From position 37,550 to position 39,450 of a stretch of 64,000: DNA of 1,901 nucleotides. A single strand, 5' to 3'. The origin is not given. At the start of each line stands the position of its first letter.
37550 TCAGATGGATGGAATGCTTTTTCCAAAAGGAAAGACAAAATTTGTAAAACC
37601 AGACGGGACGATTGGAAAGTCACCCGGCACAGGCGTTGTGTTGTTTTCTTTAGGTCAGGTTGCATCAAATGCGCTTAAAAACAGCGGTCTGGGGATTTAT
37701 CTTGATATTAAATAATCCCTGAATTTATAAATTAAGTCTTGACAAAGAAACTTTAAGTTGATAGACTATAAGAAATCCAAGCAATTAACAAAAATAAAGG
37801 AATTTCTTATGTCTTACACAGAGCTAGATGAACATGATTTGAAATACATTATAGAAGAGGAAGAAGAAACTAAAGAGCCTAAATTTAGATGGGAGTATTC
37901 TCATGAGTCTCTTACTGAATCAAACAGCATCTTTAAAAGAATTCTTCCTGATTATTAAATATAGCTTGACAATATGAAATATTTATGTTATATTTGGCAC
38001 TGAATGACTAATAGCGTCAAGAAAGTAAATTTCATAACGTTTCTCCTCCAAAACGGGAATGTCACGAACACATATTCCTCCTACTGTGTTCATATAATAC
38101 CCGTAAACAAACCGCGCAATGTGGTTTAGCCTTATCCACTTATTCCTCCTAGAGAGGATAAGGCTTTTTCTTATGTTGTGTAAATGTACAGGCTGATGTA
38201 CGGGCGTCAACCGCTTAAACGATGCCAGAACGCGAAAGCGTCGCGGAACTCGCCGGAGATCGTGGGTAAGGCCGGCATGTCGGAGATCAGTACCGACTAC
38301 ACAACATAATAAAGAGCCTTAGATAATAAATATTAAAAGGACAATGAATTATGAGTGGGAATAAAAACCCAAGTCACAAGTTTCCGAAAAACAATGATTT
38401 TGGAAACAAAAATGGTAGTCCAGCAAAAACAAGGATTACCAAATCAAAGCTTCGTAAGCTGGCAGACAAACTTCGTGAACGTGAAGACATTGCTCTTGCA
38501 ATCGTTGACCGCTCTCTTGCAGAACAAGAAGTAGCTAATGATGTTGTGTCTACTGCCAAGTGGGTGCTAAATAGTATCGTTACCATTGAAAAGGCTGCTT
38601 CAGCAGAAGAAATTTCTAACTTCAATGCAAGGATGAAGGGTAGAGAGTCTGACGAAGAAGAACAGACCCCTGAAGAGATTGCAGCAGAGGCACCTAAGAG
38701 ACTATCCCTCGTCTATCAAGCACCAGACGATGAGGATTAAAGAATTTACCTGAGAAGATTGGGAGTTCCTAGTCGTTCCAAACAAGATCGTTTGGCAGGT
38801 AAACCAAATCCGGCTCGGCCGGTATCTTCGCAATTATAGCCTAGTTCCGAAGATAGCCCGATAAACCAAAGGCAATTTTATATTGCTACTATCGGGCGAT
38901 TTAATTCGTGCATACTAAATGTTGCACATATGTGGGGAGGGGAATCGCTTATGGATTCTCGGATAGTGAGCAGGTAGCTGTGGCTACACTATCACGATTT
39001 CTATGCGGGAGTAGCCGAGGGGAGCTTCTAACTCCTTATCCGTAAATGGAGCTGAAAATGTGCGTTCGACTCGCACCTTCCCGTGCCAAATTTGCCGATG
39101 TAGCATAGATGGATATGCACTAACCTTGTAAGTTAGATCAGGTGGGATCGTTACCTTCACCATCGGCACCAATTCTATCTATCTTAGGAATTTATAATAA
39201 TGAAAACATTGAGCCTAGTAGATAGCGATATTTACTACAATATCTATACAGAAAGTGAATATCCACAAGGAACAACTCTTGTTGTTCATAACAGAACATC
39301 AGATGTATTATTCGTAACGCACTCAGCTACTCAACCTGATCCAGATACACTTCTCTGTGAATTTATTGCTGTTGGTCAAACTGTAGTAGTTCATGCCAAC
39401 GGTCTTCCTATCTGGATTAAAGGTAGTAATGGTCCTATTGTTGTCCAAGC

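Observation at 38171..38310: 140-nt GC-rich five-hairpin element closed by a perfect 12-bp stem, just upstream of a possible small-terminase gene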

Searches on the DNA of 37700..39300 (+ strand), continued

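Call 126: search_with_rna_model(model_id=R1, sources=[window, L012, L040, L041, L042, L043, L046, L047, L048, L049, L050, L051, L053, L054, L055, L056, L057, L058, L059, L061, L062, L063, L064, L066, L067, L070, L071, L072, L073, L074, L076, L077, L078, L079, L081, L082, L083, L084, L085, L086, L087, L089, L090, L091, L092, L093, L095, L096, L097, L098, L099, L101, L102, L103, L105, L106, L108, L109, L110, L112, L113, L115, L116, L118, L119, L120, L121, L122, L123, L124, L125], max_evalue=0.001, make_alignment=true)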
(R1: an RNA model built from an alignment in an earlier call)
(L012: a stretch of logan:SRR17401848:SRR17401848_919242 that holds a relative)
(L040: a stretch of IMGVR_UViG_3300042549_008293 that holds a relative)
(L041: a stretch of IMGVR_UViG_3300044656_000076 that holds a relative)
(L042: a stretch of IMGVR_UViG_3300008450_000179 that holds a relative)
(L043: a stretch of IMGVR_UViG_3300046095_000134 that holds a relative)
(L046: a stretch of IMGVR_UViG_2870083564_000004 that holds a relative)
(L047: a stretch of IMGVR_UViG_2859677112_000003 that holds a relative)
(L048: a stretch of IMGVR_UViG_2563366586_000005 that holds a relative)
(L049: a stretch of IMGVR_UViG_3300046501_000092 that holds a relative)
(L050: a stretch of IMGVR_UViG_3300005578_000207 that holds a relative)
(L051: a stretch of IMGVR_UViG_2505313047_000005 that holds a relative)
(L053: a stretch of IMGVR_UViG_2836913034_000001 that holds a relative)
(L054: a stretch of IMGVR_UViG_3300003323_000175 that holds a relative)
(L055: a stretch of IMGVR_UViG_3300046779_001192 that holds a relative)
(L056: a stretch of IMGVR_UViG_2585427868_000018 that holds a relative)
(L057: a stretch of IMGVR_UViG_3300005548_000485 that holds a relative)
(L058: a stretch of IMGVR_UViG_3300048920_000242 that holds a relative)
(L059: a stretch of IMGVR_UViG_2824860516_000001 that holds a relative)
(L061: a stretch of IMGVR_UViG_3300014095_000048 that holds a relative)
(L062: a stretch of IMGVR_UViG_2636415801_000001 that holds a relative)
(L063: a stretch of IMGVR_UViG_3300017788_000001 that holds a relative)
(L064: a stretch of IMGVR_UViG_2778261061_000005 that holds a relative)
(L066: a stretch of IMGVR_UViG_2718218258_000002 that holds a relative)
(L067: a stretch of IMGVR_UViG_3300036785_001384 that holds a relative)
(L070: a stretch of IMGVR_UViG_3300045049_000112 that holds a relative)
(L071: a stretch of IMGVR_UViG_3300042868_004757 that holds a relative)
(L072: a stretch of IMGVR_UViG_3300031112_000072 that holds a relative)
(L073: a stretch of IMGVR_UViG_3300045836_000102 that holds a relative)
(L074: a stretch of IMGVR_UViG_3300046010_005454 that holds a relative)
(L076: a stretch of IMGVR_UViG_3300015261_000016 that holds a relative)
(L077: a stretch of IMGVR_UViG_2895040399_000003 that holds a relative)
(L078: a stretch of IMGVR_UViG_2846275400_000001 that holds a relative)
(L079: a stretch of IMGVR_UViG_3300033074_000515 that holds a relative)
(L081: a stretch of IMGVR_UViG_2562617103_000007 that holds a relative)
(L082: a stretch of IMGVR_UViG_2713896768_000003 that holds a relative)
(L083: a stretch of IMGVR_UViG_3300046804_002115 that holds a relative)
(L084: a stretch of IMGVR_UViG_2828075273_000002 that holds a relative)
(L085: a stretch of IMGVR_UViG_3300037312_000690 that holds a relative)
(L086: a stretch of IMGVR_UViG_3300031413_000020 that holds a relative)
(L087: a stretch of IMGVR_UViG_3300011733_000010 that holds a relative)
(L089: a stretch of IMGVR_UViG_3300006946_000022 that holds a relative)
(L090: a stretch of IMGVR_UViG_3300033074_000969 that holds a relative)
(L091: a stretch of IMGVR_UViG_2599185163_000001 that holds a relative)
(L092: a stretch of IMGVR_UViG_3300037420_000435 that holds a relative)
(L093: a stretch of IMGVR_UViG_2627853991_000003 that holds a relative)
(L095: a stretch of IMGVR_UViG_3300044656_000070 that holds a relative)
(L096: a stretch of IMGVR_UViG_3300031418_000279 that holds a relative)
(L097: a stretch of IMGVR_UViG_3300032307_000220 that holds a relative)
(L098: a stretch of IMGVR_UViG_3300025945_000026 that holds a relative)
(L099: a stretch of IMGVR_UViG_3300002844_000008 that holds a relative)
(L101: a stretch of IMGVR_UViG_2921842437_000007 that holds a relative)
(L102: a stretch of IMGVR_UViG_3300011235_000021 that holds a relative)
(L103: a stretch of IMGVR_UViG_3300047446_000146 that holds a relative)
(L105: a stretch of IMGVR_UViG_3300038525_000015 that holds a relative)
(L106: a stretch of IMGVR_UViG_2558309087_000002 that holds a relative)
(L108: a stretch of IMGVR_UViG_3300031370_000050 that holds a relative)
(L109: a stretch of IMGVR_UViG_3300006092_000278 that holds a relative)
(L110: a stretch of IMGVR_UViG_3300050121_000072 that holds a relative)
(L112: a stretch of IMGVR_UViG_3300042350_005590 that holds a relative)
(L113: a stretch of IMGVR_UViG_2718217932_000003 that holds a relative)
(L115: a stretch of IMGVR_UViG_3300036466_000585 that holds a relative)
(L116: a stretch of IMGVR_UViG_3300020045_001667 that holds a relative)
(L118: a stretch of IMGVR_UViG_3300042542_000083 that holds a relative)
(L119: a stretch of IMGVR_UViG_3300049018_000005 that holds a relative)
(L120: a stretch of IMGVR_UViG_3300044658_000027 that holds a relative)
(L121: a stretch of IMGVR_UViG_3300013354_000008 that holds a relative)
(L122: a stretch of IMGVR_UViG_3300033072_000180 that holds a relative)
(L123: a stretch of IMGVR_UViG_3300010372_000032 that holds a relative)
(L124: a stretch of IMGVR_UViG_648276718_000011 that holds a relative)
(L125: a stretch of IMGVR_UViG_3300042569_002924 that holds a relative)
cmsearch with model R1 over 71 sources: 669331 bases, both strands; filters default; matches with E-value up to 0.001: 76.
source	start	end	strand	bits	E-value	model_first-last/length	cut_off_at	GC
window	38173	38307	+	159.9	6.4e-45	1-135/135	no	0.54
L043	3064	3198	-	159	1.2e-44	1-135/135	no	0.56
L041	1076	1211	+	154.1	3.3e-43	1-135/135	no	0.61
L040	2157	2293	+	153.8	4.1e-43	1-135/135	no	0.66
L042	667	802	+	143.9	3.5e-40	1-135/135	no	0.46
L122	83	213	+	72.7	5.7e-19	1-135/135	no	0.61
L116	3142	3253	+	65.2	9.9e-17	1-135/135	no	0.57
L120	12918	13037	+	61.7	1.1e-15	1-135/135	no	0.66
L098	4841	4982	-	60.5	2.4e-15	1-135/135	no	0.59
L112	4149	4265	+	59.5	4.8e-15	1-135/135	no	0.64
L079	984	1105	-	57.9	1.5e-14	1-135/135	no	0.57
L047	4584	4715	-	57.3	2.3e-14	1-135/135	no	0.58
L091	3291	3453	-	57.1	2.5e-14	1-135/135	no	0.59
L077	12013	12151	-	57.1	2.6e-14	1-135/135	no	0.63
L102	7008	7116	+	56.5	3.7e-14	1-135/135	no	0.57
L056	5068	5204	+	56.4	4.2e-14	1-135/135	no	0.53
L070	173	289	-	56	5.4e-14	1-135/135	no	0.65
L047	6447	6566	+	55.6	7.2e-14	1-135/135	no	0.56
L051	7909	8017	+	55.1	9.9e-14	1-135/135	no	0.59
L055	1075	1174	-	54.7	1.3e-13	1-135/135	no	0.55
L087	187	379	-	54.6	1.4e-13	1-135/135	no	0.58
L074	1613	1724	+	54.6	1.4e-13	1-135/135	no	0.55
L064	3342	3489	+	54.6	1.4e-13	1-135/135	no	0.6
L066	5256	5375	-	54.4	1.6e-13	1-135/135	no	0.6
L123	7911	8103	-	54.3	1.8e-13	1-135/135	no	0.64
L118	2017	2106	+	54.1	2e-13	1-135/135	no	0.6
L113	720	850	-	53.7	2.6e-13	1-135/135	no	0.61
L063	1430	1557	+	53.6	2.9e-13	1-135/135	no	0.58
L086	6910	7097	-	53.2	3.6e-13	1-135/135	no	0.62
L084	11455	11562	+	53.2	3.7e-13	1-135/135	no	0.62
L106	2533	2664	+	52.5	5.7e-13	1-135/135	no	0.61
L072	3846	3977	+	52.1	7.5e-13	1-135/135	no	0.59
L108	6493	6583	+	51.5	1.1e-12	1-135/135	no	0.54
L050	3649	3849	-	51.2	1.4e-12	1-135/135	no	0.58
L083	5123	5260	-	51.1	1.5e-12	1-135/135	no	0.56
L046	10511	10595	+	50.9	1.8e-12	1-135/135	no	0.65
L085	2967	3096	-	50.8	1.9e-12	1-135/135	no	0.63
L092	1476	1655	-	50.2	2.8e-12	1-135/135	no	0.59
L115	784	1000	-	49.6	4.3e-12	1-135/135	no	0.64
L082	1191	1286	+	49.1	6.1e-12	1-135/135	no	0.62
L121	1342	1487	-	48.9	6.8e-12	1-135/135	no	0.53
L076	8383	8543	+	48.8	7.3e-12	1-135/135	no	0.64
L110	2246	2457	-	48.8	7.5e-12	1-135/135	no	0.57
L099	1322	1430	+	48.4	9.8e-12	1-135/135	no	0.59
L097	7159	7368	+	48.3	1e-11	1-135/135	no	0.53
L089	2936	3085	-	48.3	1.1e-11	1-135/135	no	0.62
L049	4515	4598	+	48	1.3e-11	1-135/135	no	0.58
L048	9542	9740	+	47.7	1.6e-11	1-135/135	no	0.59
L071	4582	4692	-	47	2.6e-11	1-135/135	no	0.54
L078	9222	9328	-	47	2.6e-11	1-135/135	no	0.6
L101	5014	5104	-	46.9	2.7e-11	1-135/135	no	0.55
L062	6439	6568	-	46.9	2.8e-11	1-135/135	no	0.55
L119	9453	9566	-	46.8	2.9e-11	1-135/135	no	0.56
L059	8627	8758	+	46.5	3.7e-11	1-135/135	no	0.58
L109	390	519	+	46.4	4e-11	1-135/135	no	0.57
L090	6611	6706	+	46.2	4.4e-11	1-135/135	no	0.57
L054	7851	7988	-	45.5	6.9e-11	1-135/135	no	0.65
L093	1680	1788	-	44.4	1.5e-10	1-135/135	no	0.65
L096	3340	3545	-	44.4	1.5e-10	1-135/135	no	0.52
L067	13362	13489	+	44.1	1.9e-10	1-135/135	no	0.58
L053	5029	5170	-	44.1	1.9e-10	1-135/135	no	0.58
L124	3682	3822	-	44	2e-10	1-135/135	no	0.57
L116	3569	3693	+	43.9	2.2e-10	1-135/135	no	0.53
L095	1889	2108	+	43.3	3.2e-10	1-135/135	no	0.65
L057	9073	9210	+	42.1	7.4e-10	1-135/135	no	0.6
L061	3838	3987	-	41.1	1.4e-09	1-135/135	no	0.55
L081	2045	2156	+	41.1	1.5e-09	1-135/135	no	0.59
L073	7561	7695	-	41.1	1.5e-09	1-135/135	no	0.55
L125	1101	1226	+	40.9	1.7e-09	1-135/135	no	0.5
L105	4878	5011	+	40.4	2.4e-09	1-135/135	no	0.56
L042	1150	1251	+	38.5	8.6e-09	1-135/135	no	0.53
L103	7955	8152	+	37.6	1.7e-08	1-135/135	no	0.57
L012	742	897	+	37.5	1.7e-08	1-135/135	no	0.46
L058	6831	6927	+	37.4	1.8e-08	1-135/135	no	0.6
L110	2916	3062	-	33.8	2.2e-07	1-135/135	no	0.6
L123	7671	7778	-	32.6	4.9e-07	1-135/135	no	0.6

Alignment A6: 76 matches aligned to the model, 404 columns, each read 5' to 3' on its own strand. Consensus structure (alignment columns), stored with it:
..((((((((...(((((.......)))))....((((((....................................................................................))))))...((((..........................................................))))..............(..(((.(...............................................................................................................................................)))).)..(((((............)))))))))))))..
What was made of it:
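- The model R1 hits 76 elements in 71 sources (call 126). Several loci carry two copies (call 126).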

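Call 136: search_with_rna_model(model_id=R1, sources=[L166, L167], max_evalue=0.01, show_alignments=2)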
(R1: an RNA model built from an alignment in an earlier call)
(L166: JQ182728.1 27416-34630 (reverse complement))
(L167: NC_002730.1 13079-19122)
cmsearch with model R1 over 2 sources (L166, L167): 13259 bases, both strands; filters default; matches with E-value up to 0.01: 2.
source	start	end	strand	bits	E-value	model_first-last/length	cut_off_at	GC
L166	3517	3653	+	53.7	5.3e-15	1-135/135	no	0.55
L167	3015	3110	+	49.1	1.2e-13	1-135/135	no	0.62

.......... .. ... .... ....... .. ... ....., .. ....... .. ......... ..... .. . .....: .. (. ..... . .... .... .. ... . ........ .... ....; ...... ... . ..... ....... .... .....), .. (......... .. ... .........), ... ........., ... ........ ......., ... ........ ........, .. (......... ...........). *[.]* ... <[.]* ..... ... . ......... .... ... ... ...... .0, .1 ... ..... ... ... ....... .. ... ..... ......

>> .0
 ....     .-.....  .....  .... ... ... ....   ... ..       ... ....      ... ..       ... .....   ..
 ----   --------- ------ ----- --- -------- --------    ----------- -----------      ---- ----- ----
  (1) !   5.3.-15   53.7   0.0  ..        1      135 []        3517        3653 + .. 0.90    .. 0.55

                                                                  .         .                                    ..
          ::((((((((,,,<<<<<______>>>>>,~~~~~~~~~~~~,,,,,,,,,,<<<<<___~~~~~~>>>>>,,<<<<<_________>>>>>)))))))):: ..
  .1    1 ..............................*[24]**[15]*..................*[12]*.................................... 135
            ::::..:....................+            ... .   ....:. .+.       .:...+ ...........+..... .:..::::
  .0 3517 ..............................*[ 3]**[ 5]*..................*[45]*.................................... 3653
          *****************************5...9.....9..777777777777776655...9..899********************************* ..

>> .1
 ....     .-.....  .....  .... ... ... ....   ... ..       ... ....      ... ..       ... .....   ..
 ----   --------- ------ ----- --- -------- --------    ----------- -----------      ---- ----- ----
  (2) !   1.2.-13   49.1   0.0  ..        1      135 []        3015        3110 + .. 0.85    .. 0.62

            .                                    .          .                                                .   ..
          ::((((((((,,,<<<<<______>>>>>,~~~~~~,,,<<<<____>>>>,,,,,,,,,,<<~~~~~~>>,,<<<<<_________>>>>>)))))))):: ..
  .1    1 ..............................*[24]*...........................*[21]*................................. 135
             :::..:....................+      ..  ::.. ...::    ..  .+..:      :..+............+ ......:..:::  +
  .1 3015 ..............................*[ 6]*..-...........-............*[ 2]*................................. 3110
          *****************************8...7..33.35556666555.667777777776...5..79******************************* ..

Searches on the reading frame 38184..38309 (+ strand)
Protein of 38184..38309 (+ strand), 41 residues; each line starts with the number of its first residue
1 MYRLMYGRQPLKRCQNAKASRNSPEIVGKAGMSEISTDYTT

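Call 12: search_protein_families(library=phrogs, proteins=[window:38184-38309:+], max_evalue=0.01)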
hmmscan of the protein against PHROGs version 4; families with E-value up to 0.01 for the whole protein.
window:38184-38309:+ (41 aa): 0 families

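Call 13: search_protein_families(library=pfam, proteins=[window:38184-38309:+], max_evalue=0.01)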
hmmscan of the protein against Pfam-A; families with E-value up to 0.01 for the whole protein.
window:38184-38309:+ (41 aa): 0 families

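Call 77: find_homologous_proteins(query=window:38184-38306:+, max_evalue=10)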
Query seq(41 aa): no candidate shares three 5-residue words with the query. No homologue found.
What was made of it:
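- No homologue exists among 5.8 billion proteins (call 77).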
